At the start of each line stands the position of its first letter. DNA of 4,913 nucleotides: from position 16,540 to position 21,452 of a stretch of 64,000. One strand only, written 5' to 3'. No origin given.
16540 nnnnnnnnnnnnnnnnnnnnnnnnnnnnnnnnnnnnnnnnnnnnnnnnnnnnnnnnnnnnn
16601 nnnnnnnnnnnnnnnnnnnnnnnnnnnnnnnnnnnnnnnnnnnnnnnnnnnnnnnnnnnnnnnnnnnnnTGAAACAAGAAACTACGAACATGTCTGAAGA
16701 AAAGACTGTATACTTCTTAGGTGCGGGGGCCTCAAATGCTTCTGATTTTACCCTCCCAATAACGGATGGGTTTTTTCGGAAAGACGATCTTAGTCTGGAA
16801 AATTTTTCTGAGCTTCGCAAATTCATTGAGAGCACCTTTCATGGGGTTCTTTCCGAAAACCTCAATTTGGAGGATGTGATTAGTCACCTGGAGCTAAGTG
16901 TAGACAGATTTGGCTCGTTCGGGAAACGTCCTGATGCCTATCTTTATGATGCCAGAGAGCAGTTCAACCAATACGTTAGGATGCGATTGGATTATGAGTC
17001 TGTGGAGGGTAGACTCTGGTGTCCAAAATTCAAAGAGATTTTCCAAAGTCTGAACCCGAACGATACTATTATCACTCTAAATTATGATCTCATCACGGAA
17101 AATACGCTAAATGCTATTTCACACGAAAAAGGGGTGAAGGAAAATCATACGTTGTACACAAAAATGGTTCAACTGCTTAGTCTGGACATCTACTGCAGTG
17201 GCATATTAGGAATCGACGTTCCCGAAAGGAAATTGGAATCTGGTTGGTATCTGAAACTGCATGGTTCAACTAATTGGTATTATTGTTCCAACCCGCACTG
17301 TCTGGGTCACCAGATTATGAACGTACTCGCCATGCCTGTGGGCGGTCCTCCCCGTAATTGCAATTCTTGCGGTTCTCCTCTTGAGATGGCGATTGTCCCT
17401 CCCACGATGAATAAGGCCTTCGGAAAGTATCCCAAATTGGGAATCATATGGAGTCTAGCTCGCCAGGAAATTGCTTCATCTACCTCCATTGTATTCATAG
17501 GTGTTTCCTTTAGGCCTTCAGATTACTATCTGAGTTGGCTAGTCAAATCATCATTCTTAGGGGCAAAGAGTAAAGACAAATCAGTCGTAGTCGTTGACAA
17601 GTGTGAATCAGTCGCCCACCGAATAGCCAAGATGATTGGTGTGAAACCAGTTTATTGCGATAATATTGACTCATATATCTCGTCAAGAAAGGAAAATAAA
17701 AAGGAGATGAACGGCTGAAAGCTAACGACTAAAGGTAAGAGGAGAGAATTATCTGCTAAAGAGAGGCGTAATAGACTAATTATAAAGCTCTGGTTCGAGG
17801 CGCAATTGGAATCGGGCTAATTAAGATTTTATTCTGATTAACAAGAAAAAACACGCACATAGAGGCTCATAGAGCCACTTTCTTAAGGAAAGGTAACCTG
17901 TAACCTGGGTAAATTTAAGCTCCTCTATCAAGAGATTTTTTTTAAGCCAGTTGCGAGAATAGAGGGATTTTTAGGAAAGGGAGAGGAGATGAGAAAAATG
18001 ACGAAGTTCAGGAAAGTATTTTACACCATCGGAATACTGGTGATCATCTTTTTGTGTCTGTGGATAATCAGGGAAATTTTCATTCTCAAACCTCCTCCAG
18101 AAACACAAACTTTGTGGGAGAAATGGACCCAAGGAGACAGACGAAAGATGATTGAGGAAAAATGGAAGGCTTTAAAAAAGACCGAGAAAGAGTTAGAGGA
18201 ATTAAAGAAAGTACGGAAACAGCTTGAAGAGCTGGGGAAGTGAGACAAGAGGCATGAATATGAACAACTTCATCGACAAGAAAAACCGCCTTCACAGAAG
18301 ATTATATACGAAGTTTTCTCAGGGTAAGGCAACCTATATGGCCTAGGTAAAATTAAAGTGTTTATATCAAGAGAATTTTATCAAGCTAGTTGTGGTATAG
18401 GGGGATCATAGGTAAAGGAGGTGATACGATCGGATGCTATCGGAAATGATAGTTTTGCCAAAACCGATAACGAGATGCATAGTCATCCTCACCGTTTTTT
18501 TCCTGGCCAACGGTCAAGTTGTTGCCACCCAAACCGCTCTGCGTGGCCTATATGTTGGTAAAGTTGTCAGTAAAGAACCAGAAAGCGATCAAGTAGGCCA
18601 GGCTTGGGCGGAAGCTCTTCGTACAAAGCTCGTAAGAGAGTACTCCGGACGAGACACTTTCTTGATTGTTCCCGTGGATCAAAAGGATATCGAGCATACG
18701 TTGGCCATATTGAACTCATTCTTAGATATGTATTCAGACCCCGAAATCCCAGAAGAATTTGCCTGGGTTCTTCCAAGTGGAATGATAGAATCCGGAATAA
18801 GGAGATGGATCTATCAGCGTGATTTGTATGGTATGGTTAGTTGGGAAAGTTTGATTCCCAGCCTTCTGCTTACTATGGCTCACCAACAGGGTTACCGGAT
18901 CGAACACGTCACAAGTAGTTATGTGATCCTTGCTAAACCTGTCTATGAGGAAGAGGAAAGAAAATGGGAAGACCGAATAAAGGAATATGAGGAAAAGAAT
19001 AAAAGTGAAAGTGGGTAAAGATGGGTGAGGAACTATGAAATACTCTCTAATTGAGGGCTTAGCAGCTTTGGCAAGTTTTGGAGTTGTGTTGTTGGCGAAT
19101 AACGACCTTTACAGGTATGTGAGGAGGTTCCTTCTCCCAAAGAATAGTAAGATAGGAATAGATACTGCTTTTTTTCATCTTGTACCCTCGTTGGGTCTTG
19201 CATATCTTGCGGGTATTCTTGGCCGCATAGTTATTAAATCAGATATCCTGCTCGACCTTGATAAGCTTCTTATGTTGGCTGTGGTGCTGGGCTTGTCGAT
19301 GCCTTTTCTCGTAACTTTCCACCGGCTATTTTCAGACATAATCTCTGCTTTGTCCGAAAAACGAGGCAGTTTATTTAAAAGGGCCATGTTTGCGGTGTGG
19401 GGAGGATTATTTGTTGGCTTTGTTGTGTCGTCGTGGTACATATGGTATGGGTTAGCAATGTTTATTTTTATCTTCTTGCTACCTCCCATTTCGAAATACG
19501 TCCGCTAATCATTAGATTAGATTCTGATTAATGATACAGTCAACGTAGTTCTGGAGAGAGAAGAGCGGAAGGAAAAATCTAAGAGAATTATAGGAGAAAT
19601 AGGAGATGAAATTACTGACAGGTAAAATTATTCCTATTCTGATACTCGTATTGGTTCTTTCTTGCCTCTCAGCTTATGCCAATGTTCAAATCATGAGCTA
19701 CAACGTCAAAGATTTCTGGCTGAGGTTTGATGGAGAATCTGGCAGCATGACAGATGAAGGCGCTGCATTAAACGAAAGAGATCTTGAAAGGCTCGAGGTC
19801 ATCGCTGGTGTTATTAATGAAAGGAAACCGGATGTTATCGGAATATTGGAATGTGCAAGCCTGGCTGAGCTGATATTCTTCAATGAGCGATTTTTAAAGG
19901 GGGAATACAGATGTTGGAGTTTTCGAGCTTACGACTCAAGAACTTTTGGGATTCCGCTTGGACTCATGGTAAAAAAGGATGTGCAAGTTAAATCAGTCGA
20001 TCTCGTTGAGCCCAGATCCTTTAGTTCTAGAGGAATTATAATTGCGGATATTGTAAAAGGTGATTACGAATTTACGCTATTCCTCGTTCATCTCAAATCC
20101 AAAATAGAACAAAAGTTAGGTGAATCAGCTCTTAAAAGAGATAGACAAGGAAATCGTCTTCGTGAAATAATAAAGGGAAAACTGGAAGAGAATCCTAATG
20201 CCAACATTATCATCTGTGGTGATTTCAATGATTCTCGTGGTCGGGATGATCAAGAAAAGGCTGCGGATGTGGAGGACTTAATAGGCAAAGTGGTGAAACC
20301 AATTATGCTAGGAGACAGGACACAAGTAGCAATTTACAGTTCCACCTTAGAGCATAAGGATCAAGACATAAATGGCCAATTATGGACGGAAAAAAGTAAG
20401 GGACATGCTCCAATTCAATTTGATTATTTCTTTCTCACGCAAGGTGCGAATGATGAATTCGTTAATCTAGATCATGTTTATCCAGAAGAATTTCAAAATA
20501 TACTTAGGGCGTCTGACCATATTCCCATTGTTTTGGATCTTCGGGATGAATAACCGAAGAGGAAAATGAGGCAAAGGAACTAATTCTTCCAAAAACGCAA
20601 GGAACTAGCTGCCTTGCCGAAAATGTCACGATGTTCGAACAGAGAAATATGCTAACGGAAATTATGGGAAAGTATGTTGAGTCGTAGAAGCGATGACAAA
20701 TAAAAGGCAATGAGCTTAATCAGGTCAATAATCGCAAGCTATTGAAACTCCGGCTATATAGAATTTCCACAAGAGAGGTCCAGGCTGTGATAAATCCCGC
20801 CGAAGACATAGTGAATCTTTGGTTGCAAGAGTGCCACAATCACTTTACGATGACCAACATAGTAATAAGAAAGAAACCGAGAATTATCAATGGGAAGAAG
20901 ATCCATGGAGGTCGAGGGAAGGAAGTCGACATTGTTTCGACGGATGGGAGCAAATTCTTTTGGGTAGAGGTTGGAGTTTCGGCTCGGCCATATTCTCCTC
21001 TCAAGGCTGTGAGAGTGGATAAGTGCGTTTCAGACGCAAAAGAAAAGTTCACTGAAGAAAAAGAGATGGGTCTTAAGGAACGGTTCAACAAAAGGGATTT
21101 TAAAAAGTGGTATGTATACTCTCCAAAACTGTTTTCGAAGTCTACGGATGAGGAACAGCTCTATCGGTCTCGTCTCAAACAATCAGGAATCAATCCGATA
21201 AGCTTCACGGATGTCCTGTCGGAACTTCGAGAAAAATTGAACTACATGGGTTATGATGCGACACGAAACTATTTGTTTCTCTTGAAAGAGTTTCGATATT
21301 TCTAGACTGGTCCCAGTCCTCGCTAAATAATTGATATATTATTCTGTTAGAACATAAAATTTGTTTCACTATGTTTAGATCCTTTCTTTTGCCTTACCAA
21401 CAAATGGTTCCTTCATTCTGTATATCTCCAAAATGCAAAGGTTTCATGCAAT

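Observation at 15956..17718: Two-gene operon: an unknown 238-aa protein followed by a SIR2-like (GAGxS / NYD / LHGS) protein. Candidate novel NAD-depleting defence module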

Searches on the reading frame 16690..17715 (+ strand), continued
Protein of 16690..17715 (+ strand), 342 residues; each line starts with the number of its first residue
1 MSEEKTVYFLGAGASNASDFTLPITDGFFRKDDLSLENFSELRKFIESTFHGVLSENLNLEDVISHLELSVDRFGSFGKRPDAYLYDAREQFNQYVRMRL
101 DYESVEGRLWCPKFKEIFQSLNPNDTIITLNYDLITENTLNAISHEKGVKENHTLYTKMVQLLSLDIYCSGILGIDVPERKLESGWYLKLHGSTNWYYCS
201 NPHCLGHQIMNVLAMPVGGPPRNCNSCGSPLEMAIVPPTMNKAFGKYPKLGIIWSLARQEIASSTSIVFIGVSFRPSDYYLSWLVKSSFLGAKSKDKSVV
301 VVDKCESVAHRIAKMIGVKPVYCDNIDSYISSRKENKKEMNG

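Call 53: find_encoding_contigs(protein=P0001, flank=10000, max_places=3)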
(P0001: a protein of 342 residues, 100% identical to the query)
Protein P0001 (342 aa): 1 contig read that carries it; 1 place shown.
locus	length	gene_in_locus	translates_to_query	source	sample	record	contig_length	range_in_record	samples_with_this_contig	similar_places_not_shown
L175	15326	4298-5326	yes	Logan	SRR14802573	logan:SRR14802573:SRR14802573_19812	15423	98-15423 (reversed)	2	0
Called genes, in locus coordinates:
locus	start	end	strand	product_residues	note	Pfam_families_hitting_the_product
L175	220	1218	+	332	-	-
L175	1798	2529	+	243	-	-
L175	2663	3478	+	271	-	PF01939:NucS_C (weak)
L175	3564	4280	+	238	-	-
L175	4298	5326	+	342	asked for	-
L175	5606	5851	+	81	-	-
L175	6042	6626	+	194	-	-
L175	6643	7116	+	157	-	-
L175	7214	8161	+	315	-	PF19580:Exo_endo_phos_3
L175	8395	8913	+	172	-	-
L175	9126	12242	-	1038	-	PF02384:N6_Mtase, PF20473:MmeI_Mtase (weak), PF07669:Eco57I (weak), PF18135:Type_ISP_C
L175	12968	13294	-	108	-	PF13560:HTH_31, PF12844:HTH_19 (weak), PF13443:HTH_26 (weak), PF01381:HTH_3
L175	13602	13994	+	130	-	PF23198:PDE8A_N (weak), PF00072:Response_reg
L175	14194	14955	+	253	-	PF06082:YjbH (weak)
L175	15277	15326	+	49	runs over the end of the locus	?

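Call 54: find_encoding_contigs(protein=P0060, flank=8000, max_places=2)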
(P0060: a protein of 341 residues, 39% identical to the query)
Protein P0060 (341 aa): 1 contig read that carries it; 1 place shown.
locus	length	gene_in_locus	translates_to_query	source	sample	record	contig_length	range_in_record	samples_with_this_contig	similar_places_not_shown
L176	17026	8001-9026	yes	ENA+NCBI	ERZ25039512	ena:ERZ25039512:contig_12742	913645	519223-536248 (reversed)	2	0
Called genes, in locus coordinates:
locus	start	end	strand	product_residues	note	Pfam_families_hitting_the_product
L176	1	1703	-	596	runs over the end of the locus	-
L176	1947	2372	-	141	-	PF00437:T2SSE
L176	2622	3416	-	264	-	-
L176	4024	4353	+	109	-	PF04342:DMT_6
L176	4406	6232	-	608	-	PF08497:Radical_SAM_N, PF04055:Radical_SAM (weak), PF11842:DUF3362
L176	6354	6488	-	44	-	PF00468:Ribosomal_L34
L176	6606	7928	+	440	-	PF01142:TruD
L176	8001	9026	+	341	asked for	-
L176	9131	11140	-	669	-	PF00884:Sulfatase, PF01663:Phosphodiest (faint), PF16347:SGSH_C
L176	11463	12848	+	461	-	PF04055:Radical_SAM, PF12544:LAM_C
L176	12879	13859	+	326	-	PF01071:GARS_A (weak), PF07478:Dala_Dala_lig_C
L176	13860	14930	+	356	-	PF02655:ATP-grasp_3, PF07478:Dala_Dala_lig_C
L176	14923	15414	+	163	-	PF00583:Acetyltransf_1, PF13673:Acetyltransf_10, PF13508:Acetyltransf_7, PF08445:FR47 (weak)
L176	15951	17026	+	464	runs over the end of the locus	-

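Call 81: search_protein_families(library=pfam, proteins=[L101:421-2523:+, L101:3632-4753:+, L096:3589-4494:+, L108:9034-10875:+, L112:9043-10662:+, L112:6560-7735:+, L109:2164-3507:+, L003:6877-7998:+, L084:1616-2311:+, L005:7394-8182:+], max_evalue=0.001)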
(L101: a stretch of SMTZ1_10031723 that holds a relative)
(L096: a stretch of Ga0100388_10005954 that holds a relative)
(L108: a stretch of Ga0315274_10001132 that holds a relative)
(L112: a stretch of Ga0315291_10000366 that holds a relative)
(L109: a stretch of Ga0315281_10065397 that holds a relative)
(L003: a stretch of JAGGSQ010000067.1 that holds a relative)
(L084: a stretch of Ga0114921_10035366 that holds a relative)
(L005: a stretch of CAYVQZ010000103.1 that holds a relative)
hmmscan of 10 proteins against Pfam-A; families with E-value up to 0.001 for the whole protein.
L101:421-2523:+ (701 aa): 2 families
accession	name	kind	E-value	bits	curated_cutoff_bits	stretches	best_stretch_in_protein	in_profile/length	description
PF00144.29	Beta-lactamase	-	1.8e-25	90.2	27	1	56-344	19-305/329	Beta-lactamase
PF13810.12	DUF4185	-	5.1e-09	36.2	39.5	1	488-654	124-267/309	Domain of unknown function (DUF4185)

L101:3632-4753:+ (374 aa): 4 families
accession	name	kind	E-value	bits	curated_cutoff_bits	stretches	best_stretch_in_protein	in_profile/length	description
PF00155.27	Aminotran_1_2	-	3.6e-66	224.2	19.7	1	34-368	2-359/361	Aminotransferase class I and II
PF01041.23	DegT_DnrJ_EryC1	-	3.7e-12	46.6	19.8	1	68-201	20-145/360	DegT/DnrJ/EryC1/StrS aminotransferase family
PF01053.26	Cys_Met_Meta_PP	-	2.7e-07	29.9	27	1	90-203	67-175/381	Cys/Met metabolism PLP-dependent enzyme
PF01212.27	Beta_elim_lyase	-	6.2e-07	29.4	27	1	71-201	29-168/288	Beta-eliminating lyase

L096:3589-4494:+ (302 aa): 0 families

L108:9034-10875:+ (614 aa): 5 families
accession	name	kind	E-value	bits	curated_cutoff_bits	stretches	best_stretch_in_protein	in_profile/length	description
PF08238.18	Sel1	-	1.5e-70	231.5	30.7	7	289-323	1-35/36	Sel1 repeat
PF13365.12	Trypsin_2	-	1.8e-24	87.6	27.6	1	410-543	1-144/144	Trypsin-like peptidase domain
PF00089.32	Trypsin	-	8.2e-07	29.5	20.6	1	407-545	24-196/220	Trypsin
PF23310.1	TPR_27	-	2e-05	24.7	27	0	169-220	50-101/110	Plant tetratrico peptide repeats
PF25060.1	ARM_TT21_2nd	-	3e-05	24.1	27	0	234-262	69-98/270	Tetratricopeptide repeat protein 21 second ARM domain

L112:9043-10662:+ (540 aa): 0 families

L112:6560-7735:+ (392 aa): 0 families

L109:2164-3507:+ (448 aa): 3 families
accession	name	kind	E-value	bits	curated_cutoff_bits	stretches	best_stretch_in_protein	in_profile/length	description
PF01555.25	N6_N4_Mtase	-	6.8e-17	62.6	26.7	2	315-447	1-109/221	DNA methylase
PF01170.24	UPF0020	-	1.2e-16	61.4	22.3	1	140-210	9-65/197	RMKL-like, methyltransferase domain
PF13847.12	Methyltransf_31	-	5.1e-07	29.9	27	0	289-391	48-110/145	Methyltransferase domain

L003:6877-7998:+ (374 aa): 0 families

L084:1616-2311:+ (232 aa): 1 family
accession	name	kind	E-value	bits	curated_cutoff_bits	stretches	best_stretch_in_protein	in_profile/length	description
PF18928.5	DUF5677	-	1.8e-07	31.8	27.1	1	88-230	28-164/166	Family of unknown function (DUF5677)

L005:7394-8182:+ (263 aa): 1 family
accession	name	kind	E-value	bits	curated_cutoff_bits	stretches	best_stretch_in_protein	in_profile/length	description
PF12686.12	DUF3800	-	1.1e-11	46.1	21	1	8-204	2-148/149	Protein of unknown function (DUF3800)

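Call 82: search_protein_families(library=padloc, proteins=[L101:421-2523:+, L101:3632-4753:+, L096:3589-4494:+, L108:9034-10875:+, L112:9043-10662:+, L112:6560-7735:+, L109:2164-3507:+, L003:6877-7998:+, L084:1616-2311:+, L005:7394-8182:+], max_evalue=0.001)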
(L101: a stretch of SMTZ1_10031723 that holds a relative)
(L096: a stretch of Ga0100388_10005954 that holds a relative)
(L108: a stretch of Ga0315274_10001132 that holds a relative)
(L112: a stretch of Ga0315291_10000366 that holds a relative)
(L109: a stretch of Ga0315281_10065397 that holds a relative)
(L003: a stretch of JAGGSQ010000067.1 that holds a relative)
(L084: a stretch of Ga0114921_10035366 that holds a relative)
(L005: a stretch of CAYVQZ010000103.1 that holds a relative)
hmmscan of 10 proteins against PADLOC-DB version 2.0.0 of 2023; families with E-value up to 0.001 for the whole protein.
L101:421-2523:+ (701 aa): 0 families

L101:3632-4753:+ (374 aa): 0 families

L096:3589-4494:+ (302 aa): 0 families

L108:9034-10875:+ (614 aa): 6 families
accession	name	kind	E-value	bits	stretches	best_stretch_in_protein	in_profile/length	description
PDLC02960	RT-Protease_XI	-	3.2e-16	57.4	1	402-546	342-485/506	single gene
PDLC02959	RT-Protease_XI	-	8.1e-15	52.7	1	403-546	345-488/510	single gene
PDLC03855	LmuA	-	1.7e-10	38.8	1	409-544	16-167/425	-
PDLC00169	HamA1|HamA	-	2.8e-07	27.4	1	406-547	25-173/483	DUF1837 domain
PDLC04593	PDC-M35A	-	1.7e-06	26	1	407-546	20-180/216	-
PDLC00284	PtuA1|PtuA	-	2.2e-06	24.8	0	282-331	14-62/545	AAA ATPase domain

L112:9043-10662:+ (540 aa): 0 families

L112:6560-7735:+ (392 aa): 0 families

L109:2164-3507:+ (448 aa): 42 families (the best 25 are shown)
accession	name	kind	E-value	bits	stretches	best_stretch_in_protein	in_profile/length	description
PDLC03380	MTase_II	-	1.8e-31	107.7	2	122-204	22-101/393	Type II methyltransferase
PDLC03377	MTase_II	-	1.6e-26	91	2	112-218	74-180/504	Type II methyltransferase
PDLC03224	MTase_II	-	1.9e-24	84.5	2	134-230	68-162/481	Type II methyltransferase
PDLC03353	MTase_II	-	3.8e-23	80.3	2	299-423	12-113/260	Type II methyltransferase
PDLC03322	MTase_II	-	6.1e-23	79.4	1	127-223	30-127/446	Type II methyltransferase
PDLC03239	MTase_II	-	7.8e-22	75.6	2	130-225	62-156/442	Type II methyltransferase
PDLC03364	MTase_II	-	2.9e-21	73.9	2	129-234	28-132/380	Type II methyltransferase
PDLC03249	MTase_II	-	4.4e-20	70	2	131-226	102-200/541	Type II methyltransferase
PDLC03376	MTase_II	-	1e-19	69.3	3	295-341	107-153/249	Type II methyltransferase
PDLC03362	MTase_II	-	1.3e-19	68.3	2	130-208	41-118/438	Type II methyltransferase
PDLC03369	MTase_II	-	4.6e-19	66.5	1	126-212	107-194/532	Type II methyltransferase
PDLC03325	MTase_II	-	7e-19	65.9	2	286-417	264-385/426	Type II methyltransferase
PDLC04134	mad2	-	1.5e-14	51.7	1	145-446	277-447/492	mads_2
PDLC03312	MTase_II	-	6.6e-13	45.3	2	302-401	1116-1214/1344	Type II methyltransferase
PDLC03283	MTase_II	-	1.7e-12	45.3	2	299-394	7-92/352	Type II methyltransferase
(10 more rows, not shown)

L003:6877-7998:+ (374 aa): 1 family
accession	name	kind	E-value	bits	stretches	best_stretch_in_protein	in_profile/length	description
PDLC00662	HmaC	-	6e-16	55.8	1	57-294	585-834/941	AAA+ ATPase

L084:1616-2311:+ (232 aa): 0 families

L005:7394-8182:+ (263 aa): 0 families

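Call 89: find_related_loci(query=A1, collection=viral_contigs, flank=6000)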
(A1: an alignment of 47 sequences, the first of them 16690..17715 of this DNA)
Query A1 (342 aa) in viral_contigs; peptide patterns used: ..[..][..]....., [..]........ (x = any residue, [..] = any of these).
36 stretches matched a pattern; 1 encode a relative of the query (tblastn E <= 1e-3); 1 distinct loci.
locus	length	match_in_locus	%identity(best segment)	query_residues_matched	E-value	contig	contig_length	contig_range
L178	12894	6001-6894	30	4-288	6e-38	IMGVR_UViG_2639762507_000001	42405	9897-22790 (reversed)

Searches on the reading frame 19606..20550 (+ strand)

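Call 3: search_protein_families(library=pfam, proteins=[window:19606-20550:+], max_evalue=0.1)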
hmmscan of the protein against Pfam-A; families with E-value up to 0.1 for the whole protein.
window:19606-20550:+ (315 aa): 2 families
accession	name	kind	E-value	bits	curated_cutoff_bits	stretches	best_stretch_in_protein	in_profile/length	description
PF19580.5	Exo_endo_phos_3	-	1.1e-07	31.6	27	1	60-212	41-199/311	Endonuclease/Exonuclease/phosphatase family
PF03372.29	Exo_endo_phos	-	0.00017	21.9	24.5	1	58-305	14-225/225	Endonuclease/Exonuclease/phosphatase family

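Call 4: search_protein_families(library=padloc, proteins=[window:19606-20550:+], max_evalue=0.1)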
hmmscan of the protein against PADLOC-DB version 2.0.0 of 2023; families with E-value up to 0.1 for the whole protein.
window:19606-20550:+ (315 aa): 0 families

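Call 5: search_protein_families(library=ncbifam, proteins=[window:19606-20550:+], max_evalue=0.1)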
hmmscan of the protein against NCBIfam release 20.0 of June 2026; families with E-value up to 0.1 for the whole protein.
window:19606-20550:+ (315 aa): 3 families
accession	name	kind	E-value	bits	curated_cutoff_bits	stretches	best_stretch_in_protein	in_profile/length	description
NF033681.1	ExeM_NucH_DNase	subfamily_domain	0.00049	19.1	300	1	25-208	234-445/546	ExeM/NucH family extracellular endonuclease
TIGR00633.1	xth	equivalog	0.0017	17.9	99.05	1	68-312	21-254/255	exodeoxyribonuclease III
TIGR00195.1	exoDNase_III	equivalog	0.011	15.4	182.55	1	69-311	21-253/254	exodeoxyribonuclease III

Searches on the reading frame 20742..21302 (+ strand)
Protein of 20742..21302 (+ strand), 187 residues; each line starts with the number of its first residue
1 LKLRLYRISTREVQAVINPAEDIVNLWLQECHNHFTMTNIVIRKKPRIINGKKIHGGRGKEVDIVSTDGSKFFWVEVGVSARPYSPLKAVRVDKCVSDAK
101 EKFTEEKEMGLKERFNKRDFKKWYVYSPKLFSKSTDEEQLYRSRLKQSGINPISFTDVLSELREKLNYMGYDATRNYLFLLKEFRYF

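Call 3: search_protein_families(library=pfam, proteins=[window:20742-21302:+], max_evalue=0.1)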
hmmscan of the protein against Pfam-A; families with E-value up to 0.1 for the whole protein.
window:20742-21302:+ (187 aa): 0 families

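Call 4: search_protein_families(library=padloc, proteins=[window:20742-21302:+], max_evalue=0.1)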
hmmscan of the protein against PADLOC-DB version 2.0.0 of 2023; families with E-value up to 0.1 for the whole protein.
window:20742-21302:+ (187 aa): 0 families

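Call 5: search_protein_families(library=ncbifam, proteins=[window:20742-21302:+], max_evalue=0.1)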
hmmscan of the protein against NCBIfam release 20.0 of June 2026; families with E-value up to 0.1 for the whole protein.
window:20742-21302:+ (187 aa): 1 family
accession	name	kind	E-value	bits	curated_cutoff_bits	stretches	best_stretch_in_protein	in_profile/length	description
NF040854.1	Hol_resolv_Hjc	equivalog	0.098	12.4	70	0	60-157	35-124/134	Holliday junction resolvase Hjc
